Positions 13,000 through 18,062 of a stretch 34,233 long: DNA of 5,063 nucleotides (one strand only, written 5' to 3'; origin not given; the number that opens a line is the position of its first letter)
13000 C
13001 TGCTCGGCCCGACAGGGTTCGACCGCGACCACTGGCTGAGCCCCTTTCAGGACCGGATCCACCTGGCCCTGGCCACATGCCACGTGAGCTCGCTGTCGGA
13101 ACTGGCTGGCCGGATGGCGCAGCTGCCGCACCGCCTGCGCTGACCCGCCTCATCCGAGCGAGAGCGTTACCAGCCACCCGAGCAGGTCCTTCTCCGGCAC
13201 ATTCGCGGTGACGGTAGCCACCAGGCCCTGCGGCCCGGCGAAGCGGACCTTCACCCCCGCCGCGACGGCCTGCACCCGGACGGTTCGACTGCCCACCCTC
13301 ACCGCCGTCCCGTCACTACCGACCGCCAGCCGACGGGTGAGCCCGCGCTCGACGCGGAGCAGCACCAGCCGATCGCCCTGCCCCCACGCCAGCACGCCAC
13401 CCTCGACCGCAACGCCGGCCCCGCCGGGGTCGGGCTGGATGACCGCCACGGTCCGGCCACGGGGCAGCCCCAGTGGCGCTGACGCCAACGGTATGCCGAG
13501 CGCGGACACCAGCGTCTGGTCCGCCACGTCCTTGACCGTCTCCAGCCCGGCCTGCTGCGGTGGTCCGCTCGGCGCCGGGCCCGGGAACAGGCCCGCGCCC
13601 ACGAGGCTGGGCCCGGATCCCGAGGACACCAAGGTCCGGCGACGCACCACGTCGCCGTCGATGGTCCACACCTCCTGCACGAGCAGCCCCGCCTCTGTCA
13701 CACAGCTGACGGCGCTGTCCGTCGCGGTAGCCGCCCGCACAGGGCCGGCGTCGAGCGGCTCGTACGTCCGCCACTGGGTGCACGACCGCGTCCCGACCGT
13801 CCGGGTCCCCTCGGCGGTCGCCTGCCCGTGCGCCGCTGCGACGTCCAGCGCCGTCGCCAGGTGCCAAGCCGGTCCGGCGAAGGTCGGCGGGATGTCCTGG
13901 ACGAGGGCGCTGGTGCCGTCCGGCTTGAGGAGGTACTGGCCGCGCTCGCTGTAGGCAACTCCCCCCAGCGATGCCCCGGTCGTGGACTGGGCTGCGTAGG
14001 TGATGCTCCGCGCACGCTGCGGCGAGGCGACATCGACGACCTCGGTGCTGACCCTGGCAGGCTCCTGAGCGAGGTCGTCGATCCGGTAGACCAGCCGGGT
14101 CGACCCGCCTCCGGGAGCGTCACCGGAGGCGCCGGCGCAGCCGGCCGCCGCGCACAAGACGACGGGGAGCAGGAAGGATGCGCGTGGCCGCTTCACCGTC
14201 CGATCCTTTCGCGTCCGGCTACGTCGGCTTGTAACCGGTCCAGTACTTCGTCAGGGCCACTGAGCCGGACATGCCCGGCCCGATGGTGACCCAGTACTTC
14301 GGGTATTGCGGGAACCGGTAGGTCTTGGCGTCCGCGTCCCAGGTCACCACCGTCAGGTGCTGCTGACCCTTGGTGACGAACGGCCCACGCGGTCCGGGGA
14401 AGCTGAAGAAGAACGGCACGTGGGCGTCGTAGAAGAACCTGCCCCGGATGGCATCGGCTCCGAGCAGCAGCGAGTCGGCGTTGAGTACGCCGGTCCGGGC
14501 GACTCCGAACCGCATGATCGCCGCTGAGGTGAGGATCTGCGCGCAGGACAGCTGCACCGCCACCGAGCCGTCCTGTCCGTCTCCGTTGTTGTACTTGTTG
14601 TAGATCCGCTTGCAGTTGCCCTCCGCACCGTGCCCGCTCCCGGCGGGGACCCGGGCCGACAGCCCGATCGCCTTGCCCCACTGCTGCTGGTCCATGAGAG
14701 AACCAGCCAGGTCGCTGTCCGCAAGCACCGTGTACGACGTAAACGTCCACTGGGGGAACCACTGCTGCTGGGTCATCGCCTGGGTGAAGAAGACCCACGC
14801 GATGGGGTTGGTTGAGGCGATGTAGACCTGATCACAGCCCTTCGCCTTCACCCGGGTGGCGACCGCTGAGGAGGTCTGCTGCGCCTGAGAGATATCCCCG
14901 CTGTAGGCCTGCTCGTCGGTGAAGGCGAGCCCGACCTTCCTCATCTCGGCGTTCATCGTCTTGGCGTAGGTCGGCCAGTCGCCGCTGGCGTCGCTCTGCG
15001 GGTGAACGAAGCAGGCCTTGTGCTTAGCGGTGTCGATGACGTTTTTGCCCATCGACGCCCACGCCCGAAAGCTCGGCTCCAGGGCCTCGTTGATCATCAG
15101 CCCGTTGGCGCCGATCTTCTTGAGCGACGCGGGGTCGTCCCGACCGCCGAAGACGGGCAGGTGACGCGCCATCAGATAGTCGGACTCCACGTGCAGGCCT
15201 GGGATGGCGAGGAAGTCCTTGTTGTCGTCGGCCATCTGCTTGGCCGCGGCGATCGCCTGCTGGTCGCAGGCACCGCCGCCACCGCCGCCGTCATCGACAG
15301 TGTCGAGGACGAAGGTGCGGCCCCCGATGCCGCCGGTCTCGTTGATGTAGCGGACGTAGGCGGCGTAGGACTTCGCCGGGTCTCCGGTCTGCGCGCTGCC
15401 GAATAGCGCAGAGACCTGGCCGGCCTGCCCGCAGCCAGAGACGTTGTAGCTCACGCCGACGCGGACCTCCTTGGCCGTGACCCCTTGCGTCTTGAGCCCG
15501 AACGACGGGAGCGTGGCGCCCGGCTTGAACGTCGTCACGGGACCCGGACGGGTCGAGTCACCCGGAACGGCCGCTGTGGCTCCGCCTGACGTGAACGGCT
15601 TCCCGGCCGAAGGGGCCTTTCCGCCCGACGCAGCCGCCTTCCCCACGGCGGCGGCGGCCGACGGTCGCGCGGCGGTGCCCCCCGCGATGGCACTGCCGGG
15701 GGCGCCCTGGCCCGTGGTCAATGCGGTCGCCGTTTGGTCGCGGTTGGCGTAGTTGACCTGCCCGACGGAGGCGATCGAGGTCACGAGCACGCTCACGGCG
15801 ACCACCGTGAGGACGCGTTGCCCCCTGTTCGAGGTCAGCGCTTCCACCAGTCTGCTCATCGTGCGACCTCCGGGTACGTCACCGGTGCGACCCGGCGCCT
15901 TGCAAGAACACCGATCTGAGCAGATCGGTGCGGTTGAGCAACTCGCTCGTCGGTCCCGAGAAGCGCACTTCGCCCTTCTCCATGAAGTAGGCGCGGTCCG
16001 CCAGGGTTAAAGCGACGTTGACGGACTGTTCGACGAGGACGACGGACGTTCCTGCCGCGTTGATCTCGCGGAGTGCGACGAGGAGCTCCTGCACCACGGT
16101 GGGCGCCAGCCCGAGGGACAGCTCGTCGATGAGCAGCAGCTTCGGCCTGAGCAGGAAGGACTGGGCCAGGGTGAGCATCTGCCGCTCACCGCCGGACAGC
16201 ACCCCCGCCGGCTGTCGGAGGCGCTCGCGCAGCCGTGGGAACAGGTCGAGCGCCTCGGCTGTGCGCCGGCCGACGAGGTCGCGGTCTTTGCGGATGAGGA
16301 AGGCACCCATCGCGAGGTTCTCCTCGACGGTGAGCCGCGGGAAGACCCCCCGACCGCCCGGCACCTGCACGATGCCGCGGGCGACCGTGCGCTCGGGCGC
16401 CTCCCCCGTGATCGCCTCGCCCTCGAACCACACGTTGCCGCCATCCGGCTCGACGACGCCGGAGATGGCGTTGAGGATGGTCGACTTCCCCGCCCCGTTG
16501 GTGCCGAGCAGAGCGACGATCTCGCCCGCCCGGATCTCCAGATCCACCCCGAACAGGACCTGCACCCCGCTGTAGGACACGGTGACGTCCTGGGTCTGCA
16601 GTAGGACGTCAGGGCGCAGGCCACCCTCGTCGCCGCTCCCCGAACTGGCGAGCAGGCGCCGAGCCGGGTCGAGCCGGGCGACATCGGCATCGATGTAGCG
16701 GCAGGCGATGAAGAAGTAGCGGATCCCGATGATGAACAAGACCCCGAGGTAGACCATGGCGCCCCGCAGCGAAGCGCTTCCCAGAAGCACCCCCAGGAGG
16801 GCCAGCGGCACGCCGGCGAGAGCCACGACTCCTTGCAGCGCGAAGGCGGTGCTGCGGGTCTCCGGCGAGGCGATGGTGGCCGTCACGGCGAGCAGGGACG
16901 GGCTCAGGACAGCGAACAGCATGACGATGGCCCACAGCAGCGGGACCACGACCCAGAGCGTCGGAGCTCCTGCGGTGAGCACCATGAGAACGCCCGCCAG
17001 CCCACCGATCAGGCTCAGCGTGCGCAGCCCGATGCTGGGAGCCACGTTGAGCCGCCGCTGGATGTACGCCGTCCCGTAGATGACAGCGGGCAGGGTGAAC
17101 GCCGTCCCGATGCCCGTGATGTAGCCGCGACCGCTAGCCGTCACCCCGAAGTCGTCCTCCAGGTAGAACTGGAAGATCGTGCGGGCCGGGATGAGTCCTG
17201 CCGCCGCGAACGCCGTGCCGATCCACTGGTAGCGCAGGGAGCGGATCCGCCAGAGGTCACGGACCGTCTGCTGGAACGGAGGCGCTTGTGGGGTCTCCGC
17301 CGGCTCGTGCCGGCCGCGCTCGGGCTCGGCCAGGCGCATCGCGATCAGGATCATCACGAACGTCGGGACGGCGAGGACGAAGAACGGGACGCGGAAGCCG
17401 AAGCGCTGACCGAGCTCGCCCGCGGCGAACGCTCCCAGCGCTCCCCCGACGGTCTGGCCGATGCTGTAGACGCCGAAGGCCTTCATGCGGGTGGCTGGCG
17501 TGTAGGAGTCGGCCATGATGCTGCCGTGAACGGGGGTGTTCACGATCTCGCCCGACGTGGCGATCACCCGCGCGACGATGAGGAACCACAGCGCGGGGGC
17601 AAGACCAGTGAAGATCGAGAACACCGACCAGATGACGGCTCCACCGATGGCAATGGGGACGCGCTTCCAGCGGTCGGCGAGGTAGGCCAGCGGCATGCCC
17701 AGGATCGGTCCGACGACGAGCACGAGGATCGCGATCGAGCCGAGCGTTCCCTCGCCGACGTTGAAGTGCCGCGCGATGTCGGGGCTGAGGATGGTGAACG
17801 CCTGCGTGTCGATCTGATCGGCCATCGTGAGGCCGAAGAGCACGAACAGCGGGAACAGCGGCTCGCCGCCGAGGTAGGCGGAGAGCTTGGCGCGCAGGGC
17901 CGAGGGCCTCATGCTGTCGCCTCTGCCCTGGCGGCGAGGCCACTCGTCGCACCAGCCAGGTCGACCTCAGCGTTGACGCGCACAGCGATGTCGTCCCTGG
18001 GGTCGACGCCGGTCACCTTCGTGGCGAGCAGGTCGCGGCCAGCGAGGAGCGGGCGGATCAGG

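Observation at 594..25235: Candidate undescribed system: import and intracellular dismantling of an acylated GlcNAc-containing glycoconjugate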

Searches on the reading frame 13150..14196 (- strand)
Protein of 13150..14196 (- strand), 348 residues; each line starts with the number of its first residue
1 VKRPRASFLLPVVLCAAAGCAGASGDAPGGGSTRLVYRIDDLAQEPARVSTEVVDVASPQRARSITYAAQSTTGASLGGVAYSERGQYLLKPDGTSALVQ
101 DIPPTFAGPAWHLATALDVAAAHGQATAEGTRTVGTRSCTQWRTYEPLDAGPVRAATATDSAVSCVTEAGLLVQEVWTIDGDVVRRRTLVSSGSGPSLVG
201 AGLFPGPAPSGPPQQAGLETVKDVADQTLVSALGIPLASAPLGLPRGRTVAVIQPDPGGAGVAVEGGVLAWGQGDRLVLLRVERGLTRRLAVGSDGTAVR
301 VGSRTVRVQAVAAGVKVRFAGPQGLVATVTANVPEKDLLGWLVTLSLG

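Call 6: search_protein_families(library=pfam, proteins=[window:13150-14196:-], max_evalue=0.01)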
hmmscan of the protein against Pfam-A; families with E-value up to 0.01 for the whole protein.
window:13150-14196:- (348 aa): 0 families

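Call 9: search_protein_families(library=ncbifam, proteins=[window:13150-14196:-], max_evalue=0.001)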
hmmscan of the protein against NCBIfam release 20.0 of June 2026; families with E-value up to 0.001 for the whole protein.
window:13150-14196:- (348 aa): 0 families

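Call 27: search_protein_families(library=pfam, proteins=[window:13150-14196:-], max_evalue=5)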
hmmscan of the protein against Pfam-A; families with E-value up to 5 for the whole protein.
window:13150-14196:- (348 aa): 0 families

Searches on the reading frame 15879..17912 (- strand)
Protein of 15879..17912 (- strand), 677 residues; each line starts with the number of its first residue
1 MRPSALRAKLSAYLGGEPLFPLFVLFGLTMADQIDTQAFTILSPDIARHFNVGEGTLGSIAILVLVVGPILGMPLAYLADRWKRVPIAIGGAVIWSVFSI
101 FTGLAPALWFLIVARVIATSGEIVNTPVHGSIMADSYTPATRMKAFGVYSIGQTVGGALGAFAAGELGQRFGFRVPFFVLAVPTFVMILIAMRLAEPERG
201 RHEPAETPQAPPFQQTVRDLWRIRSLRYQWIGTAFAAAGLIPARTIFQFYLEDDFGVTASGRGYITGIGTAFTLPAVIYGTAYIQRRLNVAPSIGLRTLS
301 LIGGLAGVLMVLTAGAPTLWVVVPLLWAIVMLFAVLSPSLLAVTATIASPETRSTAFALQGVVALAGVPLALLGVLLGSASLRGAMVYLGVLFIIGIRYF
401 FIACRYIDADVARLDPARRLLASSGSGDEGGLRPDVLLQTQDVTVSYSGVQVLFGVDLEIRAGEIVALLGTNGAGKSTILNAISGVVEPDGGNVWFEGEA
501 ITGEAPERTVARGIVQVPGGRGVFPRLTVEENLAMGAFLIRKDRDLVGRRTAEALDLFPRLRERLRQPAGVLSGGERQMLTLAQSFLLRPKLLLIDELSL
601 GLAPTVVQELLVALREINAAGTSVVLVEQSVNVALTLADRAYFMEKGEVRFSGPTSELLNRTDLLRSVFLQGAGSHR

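Call 6: search_protein_families(library=pfam, proteins=[window:15879-17912:-], max_evalue=0.01)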
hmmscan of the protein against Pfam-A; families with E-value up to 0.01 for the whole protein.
window:15879-17912:- (677 aa): 10 families
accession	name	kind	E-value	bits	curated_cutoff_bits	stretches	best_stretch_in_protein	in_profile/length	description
PF07690.21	MFS_1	-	2e-34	119.5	33.4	1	26-361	2-336/347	Major Facilitator Superfamily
PF00005.33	ABC_tran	-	1.3e-27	97.5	25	1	455-597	3-134/137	ABC transporter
PF13304.12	AAA_21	-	2.8e-07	31.4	27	1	566-626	232-295/304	AAA domain, putative AbiEii toxin, Type IV TA system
PF00083.30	Sugar_tr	-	1.4e-05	24.7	22.3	1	61-196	51-193/452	Sugar (and other) transporter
PF13555.12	AAA_29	-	4.5e-05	23.5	27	1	457-491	16-50/61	P-loop containing region of AAA domain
PF03092.22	BT1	-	7.1e-05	22.1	22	1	88-283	66-188/432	BT1 family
PF13476.12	AAA_23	-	0.002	19.3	27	1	462-484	18-40/201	AAA domain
PF02463.25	SMC_N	-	0.0043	16.9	40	0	464-484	25-45/220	RecF/RecN/SMC N terminal domain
PF03137.26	OATP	-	0.008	15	25.8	0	206-302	275-371/545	Organic Anion Transporter Polypeptide (OATP) family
PF13604.12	AAA_30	-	0.0099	16.1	27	0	465-507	20-60/191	AAA domain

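Call 9: search_protein_families(library=ncbifam, proteins=[window:15879-17912:-], max_evalue=0.001)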
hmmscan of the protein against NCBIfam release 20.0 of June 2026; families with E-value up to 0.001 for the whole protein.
window:15879-17912:- (677 aa): 204 families (the best 25 are shown)
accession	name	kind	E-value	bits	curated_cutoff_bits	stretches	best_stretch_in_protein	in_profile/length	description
NF008626.0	PRK11614.1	equivalog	1.6e-58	198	441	1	436-671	4-236/237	high-affinity branched-chain amino acid ABC transporter ATP-binding protein LivF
TIGR03410.1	urea_trans_UrtE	equivalog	9e-57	192.2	285.8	1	438-658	1-219/230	urea ABC transporter ATP-binding subunit UrtE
TIGR04406.1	LPS_export_lptB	equivalog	1.9e-37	128.9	240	1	438-670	2-233/239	LPS export ABC transporter ATP-binding protein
TIGR01188.1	drrA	subfamily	9.4e-35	120.3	312.45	1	447-661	3-214/302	daunorubicin resistance ABC transporter, ATP-binding protein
NF011967.0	PRK15439.1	equivalog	1e-34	119.9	586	1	434-659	8-228/510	autoinducer 2 ABC transporter ATP-binding protein LsrA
NF047930.1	ABC_ATP_B6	equivalog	1e-32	113.4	670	1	439-648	4-213/510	putative B6 ABC transporter ATP-binding protein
TIGR03258.1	PhnT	equivalog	2.7e-32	112.2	499.15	1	441-660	12-229/359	2-aminoethylphosphonate ABC transport system ATP-binding subunit PhnT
TIGR03265.1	PhnT2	equivalog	1.1e-31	110.4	457.7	1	437-660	4-224/353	putative 2-aminoethylphosphonate ABC transporter ATP-binding protein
NF040840.2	tungstate_WtpC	equivalog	2.4e-31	109.3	440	1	453-661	16-221/347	tungstate ABC transporter ATP-binding protein WtpC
NF010171.0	PRK13652.1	equivalog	2.8e-31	108.6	476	1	437-670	3-237/277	cobalt transporter ATP-binding subunit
NF007027.0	PRK09493.1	equivalog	6.3e-31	107.5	379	1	439-662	3-227/240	glutamine ABC transporter ATP-binding protein GlnQ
TIGR00968.1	3a0106s01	subfamily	6.5e-31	107.7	342.75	1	440-659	3-219/237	sulfate ABC transporter ATP-binding protein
NF043075.1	MMSYN1_0197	equivalog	9.8e-31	106.9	550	1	437-661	2-223/341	spermidine/putrescine ABC transporter ATP-binding protein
TIGR03411.1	urea_trans_UrtD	equivalog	2.8e-30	105.8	304.1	1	437-658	2-229/242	urea ABC transporter ATP-binding protein UrtD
NF010068.0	PRK13548.1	equivalog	7e-30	104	261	1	436-669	4-240/261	heme ABC transporter ATP-binding protein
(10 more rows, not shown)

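Call 80: search_protein_representatives(protein=window:15879-17912:-)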
Query: 677 residues. Proteins with E-value up to 0.001 (for the whole library): 497862; up to 1e-10: 146030; up to 1e-30: 8388. The best 150 are listed.
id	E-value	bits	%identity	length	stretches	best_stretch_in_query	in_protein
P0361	1.2e-216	737.6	53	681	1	10-675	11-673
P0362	1.9e-187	641.1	51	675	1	7-673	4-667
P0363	7.0e-184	629.3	60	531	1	143-675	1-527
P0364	1.5e-163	562.1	40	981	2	9-674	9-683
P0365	1.1e-155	536.1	39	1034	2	18-675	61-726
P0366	2.6e-149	515.0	39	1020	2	8-673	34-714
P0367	2.0e-148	512.1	38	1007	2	10-675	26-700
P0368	1.1e-146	506.4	37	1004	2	11-675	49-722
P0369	2.2e-145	502.1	40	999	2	12-675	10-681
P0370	1.1e-138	479.9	39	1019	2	6-675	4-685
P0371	3.9e-138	478.1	43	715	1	12-673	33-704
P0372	1.6e-137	476.1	36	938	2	13-672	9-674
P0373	1.7e-137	476.0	44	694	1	14-675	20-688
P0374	1.9e-137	475.9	41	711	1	5-675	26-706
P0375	2.0e-137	475.7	36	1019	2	5-675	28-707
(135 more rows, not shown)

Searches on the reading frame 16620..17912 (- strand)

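Call 51: search_protein_families(library=ncbifam, proteins=[window:16620-17912:-], max_evalue=0.01)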
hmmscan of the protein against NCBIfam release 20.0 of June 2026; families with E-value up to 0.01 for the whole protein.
window:16620-17912:- (431 aa): 24 families
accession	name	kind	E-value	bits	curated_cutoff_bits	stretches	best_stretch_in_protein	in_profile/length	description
TIGR00895.1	2A0115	subfamily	1.1e-19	70.6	418.55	1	26-198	23-196/398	aromatic acid/H+ symport family MFS transporter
TIGR00880.1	2_A_01_02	superfamily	5.4e-15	55.7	131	1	60-193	7-137/141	multidrug resistance protein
NF008586.0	PRK11551.1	equivalog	1.3e-14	54.1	410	1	26-231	21-227/406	3-(3-hydroxy-phenyl)propionate transporter MhpT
TIGR00881.1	2A0104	subfamily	2.7e-13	49.7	407.75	1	37-192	12-165/379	phosphoglycerate transporter protein PgtP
NF000031.1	MFS_efflux_LmrA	exception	1.9e-10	40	850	1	29-194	40-205/484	lincomycin efflux MFS transporter Lmr(A)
NF003024.0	PRK03893.1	subfamily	3.3e-10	39.4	604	1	35-239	36-237/497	sialate:H+ symport family MFS transporter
TIGR00711.1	efflux_EmrB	subfamily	1.2e-09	37.5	230.2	1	40-194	22-176/485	DHA2 family efflux MFS transporter permease subunit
NF008963.0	PRK12307.1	equivalog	2.8e-09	36.6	637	1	60-199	58-195/426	MFS transporter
NF053517.1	HbztTptrPcaK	equivalog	3.3e-08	32.9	770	1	24-196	23-196/437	4-hydroxybenzoate transporter PcaK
TIGR00900.1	2A0121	subfamily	2.1e-07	30.7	319.6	2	59-373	37-354/364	H+ Antiporter protein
TIGR00710.1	efflux_Bcr_CflA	subfamily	6.2e-07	29.2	200.9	1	23-376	8-343/385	Bcr/CflA family efflux MFS transporter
NF000391.1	EmrB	exception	1.6e-06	27.1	925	1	56-193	46-184/501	multidrug efflux MFS transporter permease subunit EmrB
NF002921.0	PRK03545.1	equivalog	4.7e-06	25.8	401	1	43-194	36-187/396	sugar transporter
TIGR00893.1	2A0114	subfamily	1.1e-05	24.5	395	1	46-396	20-391/399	D-galactonate transporter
NF007782.0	PRK10473.1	subfamily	5.6e-05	22.4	417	1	41-142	24-125/394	MdtL family multidrug efflux MFS transporter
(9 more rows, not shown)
